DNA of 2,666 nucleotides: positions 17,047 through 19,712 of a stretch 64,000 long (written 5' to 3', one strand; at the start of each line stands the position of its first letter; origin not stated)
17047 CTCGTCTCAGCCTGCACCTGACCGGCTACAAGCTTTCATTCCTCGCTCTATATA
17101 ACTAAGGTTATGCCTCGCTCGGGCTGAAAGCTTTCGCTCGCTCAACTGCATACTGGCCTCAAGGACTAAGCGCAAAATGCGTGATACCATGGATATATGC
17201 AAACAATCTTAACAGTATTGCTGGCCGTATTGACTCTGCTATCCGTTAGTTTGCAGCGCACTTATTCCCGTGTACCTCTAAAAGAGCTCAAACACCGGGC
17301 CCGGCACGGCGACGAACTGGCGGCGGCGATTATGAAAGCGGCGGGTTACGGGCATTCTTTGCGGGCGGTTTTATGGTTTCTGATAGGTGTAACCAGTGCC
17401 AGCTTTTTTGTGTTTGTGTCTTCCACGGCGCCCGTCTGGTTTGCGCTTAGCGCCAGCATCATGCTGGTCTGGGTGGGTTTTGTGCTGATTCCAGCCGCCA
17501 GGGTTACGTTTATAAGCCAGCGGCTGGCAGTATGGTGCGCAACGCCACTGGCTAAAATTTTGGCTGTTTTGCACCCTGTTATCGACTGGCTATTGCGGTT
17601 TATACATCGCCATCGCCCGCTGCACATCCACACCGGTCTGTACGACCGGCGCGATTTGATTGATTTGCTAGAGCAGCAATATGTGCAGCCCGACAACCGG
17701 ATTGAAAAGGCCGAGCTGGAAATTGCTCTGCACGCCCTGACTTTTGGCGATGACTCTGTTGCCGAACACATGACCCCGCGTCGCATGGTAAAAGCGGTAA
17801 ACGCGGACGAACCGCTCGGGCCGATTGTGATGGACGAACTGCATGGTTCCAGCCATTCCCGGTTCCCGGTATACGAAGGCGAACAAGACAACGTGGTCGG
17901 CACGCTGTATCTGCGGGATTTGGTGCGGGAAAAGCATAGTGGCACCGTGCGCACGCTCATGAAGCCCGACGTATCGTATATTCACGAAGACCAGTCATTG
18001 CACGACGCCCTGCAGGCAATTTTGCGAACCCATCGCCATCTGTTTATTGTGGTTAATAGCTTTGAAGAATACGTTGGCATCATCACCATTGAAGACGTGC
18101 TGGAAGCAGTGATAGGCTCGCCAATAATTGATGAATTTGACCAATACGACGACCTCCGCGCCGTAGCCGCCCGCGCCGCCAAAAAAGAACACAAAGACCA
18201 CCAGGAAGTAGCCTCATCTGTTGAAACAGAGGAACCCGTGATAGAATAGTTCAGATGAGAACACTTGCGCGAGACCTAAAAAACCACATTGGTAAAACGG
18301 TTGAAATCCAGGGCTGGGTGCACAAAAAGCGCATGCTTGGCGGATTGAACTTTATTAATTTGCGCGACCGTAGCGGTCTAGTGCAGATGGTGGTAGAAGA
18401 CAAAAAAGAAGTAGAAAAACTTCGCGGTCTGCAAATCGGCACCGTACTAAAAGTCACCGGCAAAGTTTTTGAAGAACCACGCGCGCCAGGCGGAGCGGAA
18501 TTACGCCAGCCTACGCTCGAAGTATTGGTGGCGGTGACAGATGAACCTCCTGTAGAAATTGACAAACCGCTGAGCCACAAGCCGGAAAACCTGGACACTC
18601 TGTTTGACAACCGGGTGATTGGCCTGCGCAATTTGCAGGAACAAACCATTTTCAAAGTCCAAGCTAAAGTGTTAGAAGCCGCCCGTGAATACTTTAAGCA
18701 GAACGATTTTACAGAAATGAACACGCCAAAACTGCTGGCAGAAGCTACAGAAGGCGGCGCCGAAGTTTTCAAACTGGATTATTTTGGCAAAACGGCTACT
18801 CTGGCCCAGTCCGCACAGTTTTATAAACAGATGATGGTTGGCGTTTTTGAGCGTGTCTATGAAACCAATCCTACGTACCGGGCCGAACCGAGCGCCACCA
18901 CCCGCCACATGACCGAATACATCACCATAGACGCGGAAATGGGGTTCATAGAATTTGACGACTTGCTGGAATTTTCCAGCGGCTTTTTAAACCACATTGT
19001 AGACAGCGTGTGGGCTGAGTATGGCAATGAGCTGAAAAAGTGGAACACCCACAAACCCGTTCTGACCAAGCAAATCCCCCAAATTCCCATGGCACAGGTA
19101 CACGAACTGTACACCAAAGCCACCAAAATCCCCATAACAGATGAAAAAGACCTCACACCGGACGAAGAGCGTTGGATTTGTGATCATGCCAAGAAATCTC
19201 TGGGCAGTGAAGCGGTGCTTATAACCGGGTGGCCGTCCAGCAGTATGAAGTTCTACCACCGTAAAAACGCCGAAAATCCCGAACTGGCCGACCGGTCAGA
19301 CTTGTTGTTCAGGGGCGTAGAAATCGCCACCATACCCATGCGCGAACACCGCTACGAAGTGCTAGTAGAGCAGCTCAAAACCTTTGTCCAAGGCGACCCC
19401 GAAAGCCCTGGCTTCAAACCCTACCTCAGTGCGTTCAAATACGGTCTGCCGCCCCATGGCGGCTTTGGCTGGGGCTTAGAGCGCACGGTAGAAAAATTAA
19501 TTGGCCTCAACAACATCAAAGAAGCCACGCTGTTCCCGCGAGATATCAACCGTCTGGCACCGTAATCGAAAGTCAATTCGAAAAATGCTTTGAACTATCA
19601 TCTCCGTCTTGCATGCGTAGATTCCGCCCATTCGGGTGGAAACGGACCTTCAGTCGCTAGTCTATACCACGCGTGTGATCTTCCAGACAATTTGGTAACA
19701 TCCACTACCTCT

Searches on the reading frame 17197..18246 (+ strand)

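Call 33: search_protein_families(library=pfam, proteins=[window:17197-18246:+], max_evalue=0.00001)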
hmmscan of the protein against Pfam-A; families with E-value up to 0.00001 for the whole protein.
window:17197-18246:+ (350 aa): 1 family
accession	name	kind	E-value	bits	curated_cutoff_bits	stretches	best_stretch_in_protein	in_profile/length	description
PF00571.33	CBS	-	1.5e-16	60.8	24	1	251-306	1-56/57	CBS domain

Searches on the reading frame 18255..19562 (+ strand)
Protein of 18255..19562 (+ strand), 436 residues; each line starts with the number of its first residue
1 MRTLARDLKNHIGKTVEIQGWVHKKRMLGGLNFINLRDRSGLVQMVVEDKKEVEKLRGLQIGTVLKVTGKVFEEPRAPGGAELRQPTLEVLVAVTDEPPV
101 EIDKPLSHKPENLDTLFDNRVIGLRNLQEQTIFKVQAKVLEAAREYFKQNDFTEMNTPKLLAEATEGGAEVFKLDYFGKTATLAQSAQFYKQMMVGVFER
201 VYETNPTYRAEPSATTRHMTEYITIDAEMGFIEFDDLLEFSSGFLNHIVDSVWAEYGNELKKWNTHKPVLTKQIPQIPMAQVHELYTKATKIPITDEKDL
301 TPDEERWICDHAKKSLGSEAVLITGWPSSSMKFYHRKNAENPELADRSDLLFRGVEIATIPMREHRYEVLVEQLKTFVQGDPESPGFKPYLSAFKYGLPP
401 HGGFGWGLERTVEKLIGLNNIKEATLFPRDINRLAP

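Call 33: search_protein_families(library=pfam, proteins=[window:18255-19562:+], max_evalue=0.00001)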
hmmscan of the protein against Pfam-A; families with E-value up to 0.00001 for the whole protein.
window:18255-19562:+ (436 aa): 2 families
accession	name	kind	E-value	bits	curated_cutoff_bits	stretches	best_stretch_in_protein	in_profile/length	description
PF00152.25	tRNA-synt_2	-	1e-70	238.7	25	1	114-430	3-307/308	tRNA synthetases class II (D, K and N)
PF01336.31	tRNA_anti-codon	-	8.2e-14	51.7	27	1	16-89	1-73/75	OB-fold nucleic acid binding domain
